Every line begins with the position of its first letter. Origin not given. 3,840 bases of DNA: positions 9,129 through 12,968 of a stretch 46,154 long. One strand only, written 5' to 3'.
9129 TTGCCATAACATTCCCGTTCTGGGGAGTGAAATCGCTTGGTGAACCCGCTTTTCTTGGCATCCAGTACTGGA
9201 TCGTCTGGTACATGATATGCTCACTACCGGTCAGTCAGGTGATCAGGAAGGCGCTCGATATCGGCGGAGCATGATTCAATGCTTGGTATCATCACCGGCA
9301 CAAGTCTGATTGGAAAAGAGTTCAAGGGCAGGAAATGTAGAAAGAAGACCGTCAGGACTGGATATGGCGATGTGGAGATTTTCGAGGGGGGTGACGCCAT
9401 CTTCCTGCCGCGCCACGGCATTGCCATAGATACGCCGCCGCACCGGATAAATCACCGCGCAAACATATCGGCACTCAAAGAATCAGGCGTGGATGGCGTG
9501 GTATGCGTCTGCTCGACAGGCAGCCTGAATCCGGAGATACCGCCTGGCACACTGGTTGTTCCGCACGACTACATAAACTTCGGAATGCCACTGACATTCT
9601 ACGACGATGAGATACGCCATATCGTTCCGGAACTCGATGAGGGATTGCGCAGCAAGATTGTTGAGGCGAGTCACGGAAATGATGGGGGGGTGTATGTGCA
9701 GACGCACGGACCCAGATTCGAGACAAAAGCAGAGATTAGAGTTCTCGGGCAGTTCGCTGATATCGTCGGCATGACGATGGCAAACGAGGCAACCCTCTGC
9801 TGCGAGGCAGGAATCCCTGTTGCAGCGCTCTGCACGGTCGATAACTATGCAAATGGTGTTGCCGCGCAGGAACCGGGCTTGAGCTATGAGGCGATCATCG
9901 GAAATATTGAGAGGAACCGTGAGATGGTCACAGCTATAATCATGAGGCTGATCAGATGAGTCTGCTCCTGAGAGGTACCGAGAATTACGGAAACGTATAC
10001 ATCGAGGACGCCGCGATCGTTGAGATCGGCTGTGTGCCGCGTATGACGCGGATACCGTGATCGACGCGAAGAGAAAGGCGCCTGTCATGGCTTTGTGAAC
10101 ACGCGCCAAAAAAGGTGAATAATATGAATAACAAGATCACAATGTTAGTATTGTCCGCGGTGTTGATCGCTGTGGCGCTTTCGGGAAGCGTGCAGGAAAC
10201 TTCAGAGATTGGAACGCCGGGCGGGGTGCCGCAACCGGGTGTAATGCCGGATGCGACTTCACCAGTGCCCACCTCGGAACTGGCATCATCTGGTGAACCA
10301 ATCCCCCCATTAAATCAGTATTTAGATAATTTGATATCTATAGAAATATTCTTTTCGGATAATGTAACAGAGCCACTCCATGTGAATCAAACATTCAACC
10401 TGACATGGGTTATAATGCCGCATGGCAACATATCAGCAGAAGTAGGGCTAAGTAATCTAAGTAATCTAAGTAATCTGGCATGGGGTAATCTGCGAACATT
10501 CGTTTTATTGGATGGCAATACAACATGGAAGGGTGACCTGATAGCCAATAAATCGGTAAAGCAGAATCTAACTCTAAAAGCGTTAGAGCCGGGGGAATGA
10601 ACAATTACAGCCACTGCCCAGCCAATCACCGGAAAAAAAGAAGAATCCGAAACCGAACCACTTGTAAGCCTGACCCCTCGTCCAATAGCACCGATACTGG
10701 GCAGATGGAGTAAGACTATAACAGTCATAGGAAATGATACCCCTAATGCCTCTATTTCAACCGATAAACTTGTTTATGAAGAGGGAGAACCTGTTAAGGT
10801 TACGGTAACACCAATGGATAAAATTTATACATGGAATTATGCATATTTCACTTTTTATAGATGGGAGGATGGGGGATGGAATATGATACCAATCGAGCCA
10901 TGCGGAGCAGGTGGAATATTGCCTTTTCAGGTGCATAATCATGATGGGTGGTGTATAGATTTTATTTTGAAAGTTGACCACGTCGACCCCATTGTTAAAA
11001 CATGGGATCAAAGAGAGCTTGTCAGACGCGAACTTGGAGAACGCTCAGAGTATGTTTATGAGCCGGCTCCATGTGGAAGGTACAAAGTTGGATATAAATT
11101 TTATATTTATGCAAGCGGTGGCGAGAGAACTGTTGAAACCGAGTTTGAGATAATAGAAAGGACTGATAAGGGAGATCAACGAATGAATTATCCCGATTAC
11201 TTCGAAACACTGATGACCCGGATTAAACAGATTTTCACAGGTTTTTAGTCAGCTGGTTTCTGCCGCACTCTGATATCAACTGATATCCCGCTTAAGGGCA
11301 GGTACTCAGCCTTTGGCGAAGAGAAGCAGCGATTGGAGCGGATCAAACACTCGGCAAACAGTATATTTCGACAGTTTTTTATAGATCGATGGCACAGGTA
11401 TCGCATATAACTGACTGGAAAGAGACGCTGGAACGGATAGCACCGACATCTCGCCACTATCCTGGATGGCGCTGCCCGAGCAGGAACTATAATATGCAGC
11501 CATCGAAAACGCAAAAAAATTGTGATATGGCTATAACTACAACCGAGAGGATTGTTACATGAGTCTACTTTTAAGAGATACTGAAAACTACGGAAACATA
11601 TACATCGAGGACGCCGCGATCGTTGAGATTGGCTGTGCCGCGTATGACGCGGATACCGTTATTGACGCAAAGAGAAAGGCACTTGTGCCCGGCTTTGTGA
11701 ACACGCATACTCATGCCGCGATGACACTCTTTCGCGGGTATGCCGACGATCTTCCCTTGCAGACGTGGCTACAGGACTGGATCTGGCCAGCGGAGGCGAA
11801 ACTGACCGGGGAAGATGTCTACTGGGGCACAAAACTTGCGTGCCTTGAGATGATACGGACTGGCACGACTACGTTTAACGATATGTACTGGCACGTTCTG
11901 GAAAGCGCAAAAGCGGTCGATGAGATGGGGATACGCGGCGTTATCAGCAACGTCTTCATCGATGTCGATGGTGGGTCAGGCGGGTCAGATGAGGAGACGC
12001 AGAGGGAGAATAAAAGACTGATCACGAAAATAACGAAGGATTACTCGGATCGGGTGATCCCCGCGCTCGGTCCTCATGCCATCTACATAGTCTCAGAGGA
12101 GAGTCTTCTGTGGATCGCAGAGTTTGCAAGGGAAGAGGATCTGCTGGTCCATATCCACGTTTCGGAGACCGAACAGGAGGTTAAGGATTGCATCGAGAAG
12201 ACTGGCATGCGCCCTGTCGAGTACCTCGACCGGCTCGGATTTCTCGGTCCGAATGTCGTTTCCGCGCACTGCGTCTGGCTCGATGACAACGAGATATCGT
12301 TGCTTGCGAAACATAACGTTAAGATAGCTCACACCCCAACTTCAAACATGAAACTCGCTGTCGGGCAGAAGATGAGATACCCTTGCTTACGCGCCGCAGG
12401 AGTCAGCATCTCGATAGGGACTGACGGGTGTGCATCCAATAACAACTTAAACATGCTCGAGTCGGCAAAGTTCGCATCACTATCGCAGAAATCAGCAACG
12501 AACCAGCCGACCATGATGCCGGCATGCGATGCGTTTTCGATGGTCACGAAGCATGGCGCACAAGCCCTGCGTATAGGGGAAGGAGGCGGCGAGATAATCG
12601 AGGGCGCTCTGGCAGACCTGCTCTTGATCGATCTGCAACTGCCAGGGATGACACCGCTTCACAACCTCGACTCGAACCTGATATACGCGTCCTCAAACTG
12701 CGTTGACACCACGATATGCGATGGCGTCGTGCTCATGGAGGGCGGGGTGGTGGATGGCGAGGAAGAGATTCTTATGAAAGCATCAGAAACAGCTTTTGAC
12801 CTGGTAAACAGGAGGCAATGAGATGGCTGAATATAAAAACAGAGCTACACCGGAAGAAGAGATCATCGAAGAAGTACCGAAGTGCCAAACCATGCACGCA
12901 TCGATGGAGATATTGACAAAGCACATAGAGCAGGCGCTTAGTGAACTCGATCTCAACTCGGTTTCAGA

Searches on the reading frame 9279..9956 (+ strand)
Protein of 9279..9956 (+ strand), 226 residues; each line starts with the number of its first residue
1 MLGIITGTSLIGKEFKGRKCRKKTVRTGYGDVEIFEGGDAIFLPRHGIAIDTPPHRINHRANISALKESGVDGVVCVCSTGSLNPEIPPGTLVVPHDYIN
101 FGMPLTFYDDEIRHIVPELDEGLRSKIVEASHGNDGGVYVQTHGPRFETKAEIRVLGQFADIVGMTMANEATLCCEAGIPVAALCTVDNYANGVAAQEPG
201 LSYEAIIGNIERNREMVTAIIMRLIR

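Call 109: search_protein_families(library=pfam, proteins=[L029:5241-6227:+, L032:587-1147:+, L036:101-817:+, L029:1105-1968:-, L029:2536-3117:-, L029:2126-2539:-, L029:4467-4703:-, L027:167-679:-], max_evalue=0.01)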
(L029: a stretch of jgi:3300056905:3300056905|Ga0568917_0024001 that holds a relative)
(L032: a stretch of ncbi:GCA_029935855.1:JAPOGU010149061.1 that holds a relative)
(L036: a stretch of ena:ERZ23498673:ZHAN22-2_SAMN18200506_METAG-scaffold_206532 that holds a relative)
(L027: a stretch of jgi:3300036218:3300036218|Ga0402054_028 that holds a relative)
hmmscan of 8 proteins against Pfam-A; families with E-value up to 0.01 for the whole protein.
L029:5241-6227:+ (328 aa): 1 family
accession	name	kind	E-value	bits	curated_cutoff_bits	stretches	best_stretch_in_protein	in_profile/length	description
PF11906.13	DUF3426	-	0.00011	22.8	27.7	1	155-227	65-146/147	Protein of unknown function (DUF3426)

L032:587-1147:+ (186 aa): 1 family
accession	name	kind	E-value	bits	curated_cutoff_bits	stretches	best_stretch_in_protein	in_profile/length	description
PF18204.6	PGF-CTERM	-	7.8e-08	32.5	18.8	1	163-185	1-23/23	PGF-CTERM motif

L036:101-817:+ (238 aa): 1 family
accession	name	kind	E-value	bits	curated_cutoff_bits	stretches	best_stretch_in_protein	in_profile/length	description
PF18884.5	TSP3_bac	-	5.2e-05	23.4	25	1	49-70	1-22/22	Bacterial TSP3 repeat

L029:1105-1968:- (287 aa): 0 families

L029:2536-3117:- (193 aa): 1 family
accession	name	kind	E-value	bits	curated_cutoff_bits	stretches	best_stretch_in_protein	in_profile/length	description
PF13565.12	HTH_32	-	0.00017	22.5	33.7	1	41-107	3-69/73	Homeodomain-like domain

L029:2126-2539:- (137 aa): 0 families

L029:4467-4703:- (78 aa): 0 families

L027:167-679:- (170 aa): 1 family
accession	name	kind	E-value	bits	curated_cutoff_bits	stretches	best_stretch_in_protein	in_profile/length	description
PF12158.14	DUF3592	-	6.3e-11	43.2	25.3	1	47-143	1-83/84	Domain of unknown function (DUF3592)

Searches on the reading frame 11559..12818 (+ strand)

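Call 109: search_protein_families(library=pfam, proteins=[L029:5241-6227:+, L032:587-1147:+, L036:101-817:+, L029:1105-1968:-, L029:2536-3117:-, L029:2126-2539:-, L029:4467-4703:-, L027:167-679:-], max_evalue=0.01)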
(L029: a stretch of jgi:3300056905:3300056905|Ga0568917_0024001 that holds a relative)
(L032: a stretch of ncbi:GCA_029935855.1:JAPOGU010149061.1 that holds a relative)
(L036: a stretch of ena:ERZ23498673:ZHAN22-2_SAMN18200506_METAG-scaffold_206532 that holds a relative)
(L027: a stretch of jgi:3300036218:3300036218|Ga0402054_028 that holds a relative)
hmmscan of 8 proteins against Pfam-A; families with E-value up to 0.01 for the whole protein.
L029:5241-6227:+ (328 aa): 1 family
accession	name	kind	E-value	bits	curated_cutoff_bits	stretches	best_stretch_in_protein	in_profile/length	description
PF11906.13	DUF3426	-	0.00011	22.8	27.7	1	155-227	65-146/147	Protein of unknown function (DUF3426)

L032:587-1147:+ (186 aa): 1 family
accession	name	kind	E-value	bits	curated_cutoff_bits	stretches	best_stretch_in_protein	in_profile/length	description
PF18204.6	PGF-CTERM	-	7.8e-08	32.5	18.8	1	163-185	1-23/23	PGF-CTERM motif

L036:101-817:+ (238 aa): 1 family
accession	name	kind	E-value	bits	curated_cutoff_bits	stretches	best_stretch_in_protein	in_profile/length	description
PF18884.5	TSP3_bac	-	5.2e-05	23.4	25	1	49-70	1-22/22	Bacterial TSP3 repeat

L029:1105-1968:- (287 aa): 0 families

L029:2536-3117:- (193 aa): 1 family
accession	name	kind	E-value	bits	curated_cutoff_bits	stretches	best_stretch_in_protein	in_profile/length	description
PF13565.12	HTH_32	-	0.00017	22.5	33.7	1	41-107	3-69/73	Homeodomain-like domain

L029:2126-2539:- (137 aa): 0 families

L029:4467-4703:- (78 aa): 0 families

L027:167-679:- (170 aa): 1 family
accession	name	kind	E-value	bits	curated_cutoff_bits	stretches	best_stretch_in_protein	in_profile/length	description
PF12158.14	DUF3592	-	6.3e-11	43.2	25.3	1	47-143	1-83/84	Domain of unknown function (DUF3592)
